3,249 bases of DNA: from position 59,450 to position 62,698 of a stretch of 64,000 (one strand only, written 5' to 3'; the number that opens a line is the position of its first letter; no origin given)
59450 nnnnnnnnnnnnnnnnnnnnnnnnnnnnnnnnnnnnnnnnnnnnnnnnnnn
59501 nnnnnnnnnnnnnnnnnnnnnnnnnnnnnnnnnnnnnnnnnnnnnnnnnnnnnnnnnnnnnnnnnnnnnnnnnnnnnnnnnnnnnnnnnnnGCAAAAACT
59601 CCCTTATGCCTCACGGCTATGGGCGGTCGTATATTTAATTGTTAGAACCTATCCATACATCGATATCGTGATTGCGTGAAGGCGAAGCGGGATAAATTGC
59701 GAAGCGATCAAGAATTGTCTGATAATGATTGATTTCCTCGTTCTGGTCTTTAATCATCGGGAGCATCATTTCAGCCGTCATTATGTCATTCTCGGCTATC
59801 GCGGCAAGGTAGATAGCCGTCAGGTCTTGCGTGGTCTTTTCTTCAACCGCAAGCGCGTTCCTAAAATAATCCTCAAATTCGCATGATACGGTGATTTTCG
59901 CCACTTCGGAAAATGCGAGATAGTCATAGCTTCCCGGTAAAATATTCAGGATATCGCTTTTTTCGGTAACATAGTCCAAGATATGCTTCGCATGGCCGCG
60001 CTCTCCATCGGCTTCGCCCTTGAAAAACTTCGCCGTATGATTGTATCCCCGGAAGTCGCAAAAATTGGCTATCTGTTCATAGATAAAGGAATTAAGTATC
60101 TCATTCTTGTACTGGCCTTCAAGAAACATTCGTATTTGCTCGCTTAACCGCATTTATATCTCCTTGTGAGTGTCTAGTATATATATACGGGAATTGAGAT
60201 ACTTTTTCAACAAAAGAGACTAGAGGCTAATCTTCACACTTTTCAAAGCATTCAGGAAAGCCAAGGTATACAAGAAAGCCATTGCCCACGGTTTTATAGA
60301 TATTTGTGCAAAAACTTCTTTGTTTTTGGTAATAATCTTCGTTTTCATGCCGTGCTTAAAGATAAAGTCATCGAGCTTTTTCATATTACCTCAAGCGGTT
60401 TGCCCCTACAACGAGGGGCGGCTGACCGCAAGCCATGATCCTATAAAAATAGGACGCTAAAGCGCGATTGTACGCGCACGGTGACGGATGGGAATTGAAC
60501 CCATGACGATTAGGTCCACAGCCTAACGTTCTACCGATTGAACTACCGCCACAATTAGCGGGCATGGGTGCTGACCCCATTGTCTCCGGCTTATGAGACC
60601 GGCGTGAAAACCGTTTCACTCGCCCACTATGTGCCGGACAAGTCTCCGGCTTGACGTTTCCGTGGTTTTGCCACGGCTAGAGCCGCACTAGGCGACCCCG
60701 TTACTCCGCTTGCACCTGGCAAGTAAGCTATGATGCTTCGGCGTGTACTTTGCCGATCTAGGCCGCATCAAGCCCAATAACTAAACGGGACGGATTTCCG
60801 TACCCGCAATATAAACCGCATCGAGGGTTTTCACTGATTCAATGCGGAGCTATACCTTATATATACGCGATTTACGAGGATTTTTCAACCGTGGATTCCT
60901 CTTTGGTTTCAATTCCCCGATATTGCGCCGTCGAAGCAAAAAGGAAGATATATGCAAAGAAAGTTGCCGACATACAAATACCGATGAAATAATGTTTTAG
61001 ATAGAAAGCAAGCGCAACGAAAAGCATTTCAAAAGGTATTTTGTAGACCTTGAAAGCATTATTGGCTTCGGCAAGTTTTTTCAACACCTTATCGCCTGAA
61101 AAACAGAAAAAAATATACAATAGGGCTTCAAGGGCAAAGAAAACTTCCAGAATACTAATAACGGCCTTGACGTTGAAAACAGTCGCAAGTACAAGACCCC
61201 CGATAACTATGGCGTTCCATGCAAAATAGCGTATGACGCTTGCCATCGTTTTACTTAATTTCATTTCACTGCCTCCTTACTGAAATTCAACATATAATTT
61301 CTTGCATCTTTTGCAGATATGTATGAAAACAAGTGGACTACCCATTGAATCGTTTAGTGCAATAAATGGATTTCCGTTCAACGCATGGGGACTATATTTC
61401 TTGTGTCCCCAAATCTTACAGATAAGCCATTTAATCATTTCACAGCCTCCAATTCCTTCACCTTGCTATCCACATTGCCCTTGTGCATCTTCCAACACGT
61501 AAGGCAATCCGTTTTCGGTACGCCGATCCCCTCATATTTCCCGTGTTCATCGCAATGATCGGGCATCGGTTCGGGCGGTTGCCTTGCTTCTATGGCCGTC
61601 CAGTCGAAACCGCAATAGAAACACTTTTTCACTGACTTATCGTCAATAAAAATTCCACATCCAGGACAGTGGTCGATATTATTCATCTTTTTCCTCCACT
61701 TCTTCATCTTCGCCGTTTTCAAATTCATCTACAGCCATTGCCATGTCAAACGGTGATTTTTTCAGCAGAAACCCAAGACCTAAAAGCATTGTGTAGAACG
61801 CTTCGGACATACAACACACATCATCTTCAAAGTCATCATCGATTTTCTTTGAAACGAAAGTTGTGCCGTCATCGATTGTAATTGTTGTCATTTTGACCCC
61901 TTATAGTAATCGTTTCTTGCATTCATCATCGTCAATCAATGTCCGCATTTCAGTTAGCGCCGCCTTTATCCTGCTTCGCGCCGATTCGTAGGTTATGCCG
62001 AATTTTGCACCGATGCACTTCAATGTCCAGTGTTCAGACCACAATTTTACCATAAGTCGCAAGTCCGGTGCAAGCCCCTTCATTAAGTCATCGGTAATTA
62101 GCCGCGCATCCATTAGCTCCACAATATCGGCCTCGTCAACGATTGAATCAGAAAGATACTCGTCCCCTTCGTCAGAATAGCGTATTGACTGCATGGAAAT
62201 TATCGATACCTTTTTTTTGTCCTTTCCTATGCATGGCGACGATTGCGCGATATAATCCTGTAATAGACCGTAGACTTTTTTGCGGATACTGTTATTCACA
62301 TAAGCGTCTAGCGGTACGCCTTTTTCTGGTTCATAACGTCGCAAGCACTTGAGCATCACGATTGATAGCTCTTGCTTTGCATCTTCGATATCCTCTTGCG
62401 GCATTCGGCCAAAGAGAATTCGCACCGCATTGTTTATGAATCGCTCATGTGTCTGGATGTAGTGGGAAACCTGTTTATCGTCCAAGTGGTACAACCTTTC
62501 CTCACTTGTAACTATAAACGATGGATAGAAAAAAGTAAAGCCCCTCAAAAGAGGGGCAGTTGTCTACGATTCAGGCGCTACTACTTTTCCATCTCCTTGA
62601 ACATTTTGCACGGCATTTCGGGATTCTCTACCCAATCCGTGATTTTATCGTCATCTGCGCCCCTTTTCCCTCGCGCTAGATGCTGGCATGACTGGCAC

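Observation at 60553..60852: Second leader-type structured RNA, fused to tRNA-His, with mutually exclusive pairings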

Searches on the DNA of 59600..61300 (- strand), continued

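Call 42: search_rna_families(source=L012, start=2600, end=3480, threshold=evalue, max_evalue=10, show_alignments=5)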
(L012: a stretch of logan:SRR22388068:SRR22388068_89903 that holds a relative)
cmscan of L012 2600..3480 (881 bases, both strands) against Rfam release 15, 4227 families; matches with E-value up to 10: 6.
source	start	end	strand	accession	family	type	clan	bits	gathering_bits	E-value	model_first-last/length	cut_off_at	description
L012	3297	3369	+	RF00005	tRNA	Gene; tRNA;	CL00001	66.2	29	4.8e-14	1-71/71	no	tRNA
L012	2827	2900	+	RF00005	tRNA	Gene; tRNA;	CL00001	52.5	29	2.9e-10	1-71/71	no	tRNA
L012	2929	2965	+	RF03085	abiF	Gene; sRNA;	-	32.7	37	0.00073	1-37/37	no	abiF RNA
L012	3264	3321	+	RF02553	YrlA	Gene; sRNA;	-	19.7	69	0.24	27-81/114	no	Y RNA-like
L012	3297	3368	+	RF01684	mascRNA-menRNA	Gene;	-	18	42.5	0.95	1-56/56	no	MALAT1-associated small cytoplasmic RNA/MEN beta RNA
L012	2827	2901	-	RF04354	Plastid-ycf2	Cis-reg;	-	15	65.7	6.3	1-75/75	no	Plastid-ycf2 5UTR RNA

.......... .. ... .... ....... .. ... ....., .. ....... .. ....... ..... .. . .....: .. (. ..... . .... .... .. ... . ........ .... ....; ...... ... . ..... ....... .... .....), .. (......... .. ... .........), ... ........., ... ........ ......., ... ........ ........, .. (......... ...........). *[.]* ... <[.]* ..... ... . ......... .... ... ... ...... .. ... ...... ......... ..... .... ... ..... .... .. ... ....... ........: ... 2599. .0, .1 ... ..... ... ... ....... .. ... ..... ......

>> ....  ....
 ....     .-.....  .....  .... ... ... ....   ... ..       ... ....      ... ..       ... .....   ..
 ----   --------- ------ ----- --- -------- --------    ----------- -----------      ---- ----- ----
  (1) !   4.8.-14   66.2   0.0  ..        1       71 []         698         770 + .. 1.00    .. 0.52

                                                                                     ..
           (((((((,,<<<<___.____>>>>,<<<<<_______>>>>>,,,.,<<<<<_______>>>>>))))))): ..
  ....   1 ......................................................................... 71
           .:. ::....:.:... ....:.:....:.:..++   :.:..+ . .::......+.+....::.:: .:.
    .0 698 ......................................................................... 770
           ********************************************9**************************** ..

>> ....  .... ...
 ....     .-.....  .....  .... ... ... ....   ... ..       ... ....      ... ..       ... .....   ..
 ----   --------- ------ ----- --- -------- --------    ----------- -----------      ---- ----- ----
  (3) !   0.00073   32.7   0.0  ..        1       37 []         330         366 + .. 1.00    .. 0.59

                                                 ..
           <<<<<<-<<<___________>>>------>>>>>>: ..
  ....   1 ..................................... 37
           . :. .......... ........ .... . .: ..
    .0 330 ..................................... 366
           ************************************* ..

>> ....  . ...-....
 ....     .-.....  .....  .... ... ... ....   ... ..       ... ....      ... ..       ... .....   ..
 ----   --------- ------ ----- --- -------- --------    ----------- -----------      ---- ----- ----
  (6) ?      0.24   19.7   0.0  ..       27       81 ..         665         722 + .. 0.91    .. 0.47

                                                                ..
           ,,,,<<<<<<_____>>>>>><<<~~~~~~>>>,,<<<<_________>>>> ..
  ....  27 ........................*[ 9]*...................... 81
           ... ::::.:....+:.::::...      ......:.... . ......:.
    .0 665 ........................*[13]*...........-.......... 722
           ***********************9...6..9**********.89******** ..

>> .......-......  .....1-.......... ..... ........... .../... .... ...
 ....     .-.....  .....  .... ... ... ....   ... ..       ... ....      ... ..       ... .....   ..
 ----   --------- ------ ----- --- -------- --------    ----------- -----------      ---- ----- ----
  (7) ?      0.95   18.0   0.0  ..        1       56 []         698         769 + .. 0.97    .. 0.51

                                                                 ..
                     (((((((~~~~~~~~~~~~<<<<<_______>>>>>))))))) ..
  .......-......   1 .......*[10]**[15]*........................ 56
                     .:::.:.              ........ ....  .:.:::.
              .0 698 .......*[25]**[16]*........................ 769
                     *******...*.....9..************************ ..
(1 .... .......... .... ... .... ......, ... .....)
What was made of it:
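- Closest known: abiF-motif antitoxin RNA. Same: Relatives L012 and L014 carry a near-threshold abiF-like hairpin in the same operon (call 42).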

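Call 67: build_rna_model(alignment_id=A3)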
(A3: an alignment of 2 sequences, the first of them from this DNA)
Model R1 built from alignment A3 (2 sequences, 157 columns); structure: RNAalifold consensus.
model positions 157; base pairs 38; branch points 4; effective number of sequences 0.89; information 0.59 bits per position. Calibrated on 0.2 Mb of random sequence (short: E-values are rough).
structure used (alignment columns):
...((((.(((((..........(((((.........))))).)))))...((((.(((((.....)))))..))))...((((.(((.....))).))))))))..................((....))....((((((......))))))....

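Call 68: search_with_rna_model(model_id=R1, sources=[window, L001, L002, L003, L004, L005, L006, L007, L008, L010, L011, L012, L013, L014, L015, L016, L017, L018, L019, L020, L021, L022, L023, L024], max_evalue=10)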
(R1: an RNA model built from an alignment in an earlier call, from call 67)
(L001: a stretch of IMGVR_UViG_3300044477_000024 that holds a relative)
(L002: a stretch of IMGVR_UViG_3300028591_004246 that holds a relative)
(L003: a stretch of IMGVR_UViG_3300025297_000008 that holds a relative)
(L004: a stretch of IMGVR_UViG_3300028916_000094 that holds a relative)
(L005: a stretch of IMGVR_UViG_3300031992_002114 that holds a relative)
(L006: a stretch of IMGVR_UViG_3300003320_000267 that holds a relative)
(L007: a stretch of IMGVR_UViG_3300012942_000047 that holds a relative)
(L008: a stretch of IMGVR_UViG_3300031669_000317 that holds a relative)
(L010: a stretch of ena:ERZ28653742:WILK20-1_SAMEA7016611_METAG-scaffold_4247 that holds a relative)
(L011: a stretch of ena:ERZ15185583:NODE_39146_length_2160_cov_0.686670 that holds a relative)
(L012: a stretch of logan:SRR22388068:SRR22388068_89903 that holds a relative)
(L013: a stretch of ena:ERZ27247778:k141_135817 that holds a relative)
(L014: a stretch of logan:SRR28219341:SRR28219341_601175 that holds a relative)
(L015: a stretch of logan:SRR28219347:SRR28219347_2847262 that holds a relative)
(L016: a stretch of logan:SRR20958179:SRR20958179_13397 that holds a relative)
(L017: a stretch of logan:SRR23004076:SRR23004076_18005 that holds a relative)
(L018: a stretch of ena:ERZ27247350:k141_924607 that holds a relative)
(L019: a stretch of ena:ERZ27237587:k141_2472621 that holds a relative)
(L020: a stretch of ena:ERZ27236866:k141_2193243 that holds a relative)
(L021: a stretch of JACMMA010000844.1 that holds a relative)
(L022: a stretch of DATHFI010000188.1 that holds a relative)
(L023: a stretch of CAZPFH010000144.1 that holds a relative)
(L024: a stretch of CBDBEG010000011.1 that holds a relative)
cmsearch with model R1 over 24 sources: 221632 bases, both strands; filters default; matches with E-value up to 10: 6.
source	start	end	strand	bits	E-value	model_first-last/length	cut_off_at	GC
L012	2671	2826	+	189.7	1.5e-58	1-157/157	no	0.52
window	60629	60777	-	176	3.3e-54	1-157/157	no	0.58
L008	8867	9007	+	17.5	0.0011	1-157/157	no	0.4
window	29592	29723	-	7.7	1.4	1-157/157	no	0.55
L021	4335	4405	-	7.5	1.7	1-157/157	no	0.59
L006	10706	10720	-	5.7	6.3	84-98/157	no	0.73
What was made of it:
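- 60629..60777 (-): Conserved core of the leader (149 nt). It contains a 33-nt invariant block with hairpin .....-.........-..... inside helix GAUGC/GCAUC (60726-60771), then hairpins P3 (60709-60723), P4 (60679-60699), P5 (60660-60676) and P6 (60633-60650), and ends in ...GGCACAU. Covariance model R1 finds only these two sequences (call 68).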

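Call 70: search_with_rna_model(model_id=R1, source=L008, start=8600, end=9300, max_evalue=1, show_alignments=1)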
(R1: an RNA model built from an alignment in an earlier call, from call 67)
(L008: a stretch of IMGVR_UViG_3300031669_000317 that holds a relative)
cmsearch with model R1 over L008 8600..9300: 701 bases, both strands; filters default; matches with E-value up to 1: 1.
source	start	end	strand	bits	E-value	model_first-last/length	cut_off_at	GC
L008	8867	9007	+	17.5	3.5e-06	1-157/157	no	0.4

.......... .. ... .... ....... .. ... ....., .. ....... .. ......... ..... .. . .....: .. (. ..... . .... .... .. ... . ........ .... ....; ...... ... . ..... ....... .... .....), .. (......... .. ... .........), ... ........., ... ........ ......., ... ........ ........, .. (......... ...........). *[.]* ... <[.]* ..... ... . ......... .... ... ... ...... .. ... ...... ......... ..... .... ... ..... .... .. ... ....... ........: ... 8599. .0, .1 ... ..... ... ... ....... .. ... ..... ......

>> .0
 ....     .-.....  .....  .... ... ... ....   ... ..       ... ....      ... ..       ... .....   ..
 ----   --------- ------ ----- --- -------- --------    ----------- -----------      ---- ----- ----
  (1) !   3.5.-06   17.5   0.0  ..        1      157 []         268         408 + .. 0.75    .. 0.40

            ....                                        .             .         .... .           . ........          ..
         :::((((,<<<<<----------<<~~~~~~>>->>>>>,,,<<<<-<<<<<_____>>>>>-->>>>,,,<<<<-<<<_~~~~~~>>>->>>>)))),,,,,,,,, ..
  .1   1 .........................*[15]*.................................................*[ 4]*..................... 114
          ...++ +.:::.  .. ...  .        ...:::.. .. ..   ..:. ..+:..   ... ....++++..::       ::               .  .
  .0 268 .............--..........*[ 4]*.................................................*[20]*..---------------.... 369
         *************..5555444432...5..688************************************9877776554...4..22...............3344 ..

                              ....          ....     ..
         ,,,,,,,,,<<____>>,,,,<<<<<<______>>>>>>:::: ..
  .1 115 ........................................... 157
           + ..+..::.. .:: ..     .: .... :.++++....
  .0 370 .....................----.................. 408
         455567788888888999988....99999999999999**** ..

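Call 74: get_annotated_region(hit=H1, flank=60)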
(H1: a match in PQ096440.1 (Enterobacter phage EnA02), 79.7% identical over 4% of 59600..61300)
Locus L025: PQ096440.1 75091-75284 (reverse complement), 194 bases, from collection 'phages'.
description: Enterobacter phage EnA02, complete genome.
organism: Enterobacter phage EnA02 (NCBI taxid 3239068)
taxonomy: Viruses; Duplodnaviria; Heunggongvirae; Uroviricota; Caudoviricetes; Straboviridae; Tevenvirinae; Karamvirus
host: Enterobacter cloacae complex; source: sewage; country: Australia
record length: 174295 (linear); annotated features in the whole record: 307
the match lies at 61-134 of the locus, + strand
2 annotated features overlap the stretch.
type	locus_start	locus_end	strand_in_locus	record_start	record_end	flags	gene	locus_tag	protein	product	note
tRNA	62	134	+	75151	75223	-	-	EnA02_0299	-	tRNA-His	-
CDS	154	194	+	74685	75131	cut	-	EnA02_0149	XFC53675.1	hypothetical protein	-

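Call 75: get_annotated_region(hit=H2, flank=60)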
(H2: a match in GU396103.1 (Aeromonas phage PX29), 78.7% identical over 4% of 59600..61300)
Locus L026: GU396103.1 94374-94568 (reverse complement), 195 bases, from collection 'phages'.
description: Aeromonas phage PX29, complete genome.
organism: Aeromonas phage PX29 (NCBI taxid 926067)
taxonomy: Viruses; Duplodnaviria; Heunggongvirae; Uroviricota; Caudoviricetes; Straboviridae; Angelvirus; Angelvirus px29
host: Aeromonas salmonicida; source: -; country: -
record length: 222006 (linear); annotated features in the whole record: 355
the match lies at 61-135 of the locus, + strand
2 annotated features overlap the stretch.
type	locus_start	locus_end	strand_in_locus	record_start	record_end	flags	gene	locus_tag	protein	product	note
tRNA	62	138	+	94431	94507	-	-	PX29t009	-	tRNA-His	-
tRNA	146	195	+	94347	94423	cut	-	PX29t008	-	tRNA-Phe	-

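Call 76: get_annotated_region(hit=H4, flank=60)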
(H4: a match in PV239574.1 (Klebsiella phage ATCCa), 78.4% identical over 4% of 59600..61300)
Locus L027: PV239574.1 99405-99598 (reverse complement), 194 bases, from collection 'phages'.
description: Klebsiella phage ATCCa, complete genome.
organism: Klebsiella phage ATCCa (NCBI taxid 3410967)
taxonomy: Viruses; Duplodnaviria; Heunggongvirae; Uroviricota; Caudoviricetes; Pantevenvirales; Straboviridae; Tevenvirinae; Jiaodavirus
host: Klebsiella pneumoniae ATCC13883; source: -; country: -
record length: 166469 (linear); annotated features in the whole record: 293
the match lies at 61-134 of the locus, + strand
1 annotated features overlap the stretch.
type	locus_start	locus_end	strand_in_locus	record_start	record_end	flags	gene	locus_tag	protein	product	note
misc_RNA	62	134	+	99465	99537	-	-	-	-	tRNA-His-GTG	-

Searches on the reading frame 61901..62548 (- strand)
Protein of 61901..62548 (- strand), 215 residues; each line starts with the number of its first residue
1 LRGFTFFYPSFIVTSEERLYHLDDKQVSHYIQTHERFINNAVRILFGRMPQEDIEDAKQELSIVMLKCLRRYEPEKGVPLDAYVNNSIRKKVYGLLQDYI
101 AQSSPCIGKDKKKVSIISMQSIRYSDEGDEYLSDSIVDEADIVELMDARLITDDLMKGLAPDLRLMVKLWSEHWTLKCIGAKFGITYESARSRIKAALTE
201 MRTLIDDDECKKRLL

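Call 94: search_protein_families(library=pfam, proteins=[window:61901-62548:-], max_evalue=0.01)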
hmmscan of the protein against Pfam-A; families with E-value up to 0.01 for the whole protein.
window:61901-62548:- (215 aa): 2 families
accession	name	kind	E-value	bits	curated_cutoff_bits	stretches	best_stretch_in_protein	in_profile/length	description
PF04542.20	Sigma70_r2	-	0.00024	21.3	24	1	42-93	10-62/71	Sigma-70 region 2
PF04545.22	Sigma70_r4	-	0.00047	20.1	24.1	1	170-202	17-49/50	Sigma-70, region 4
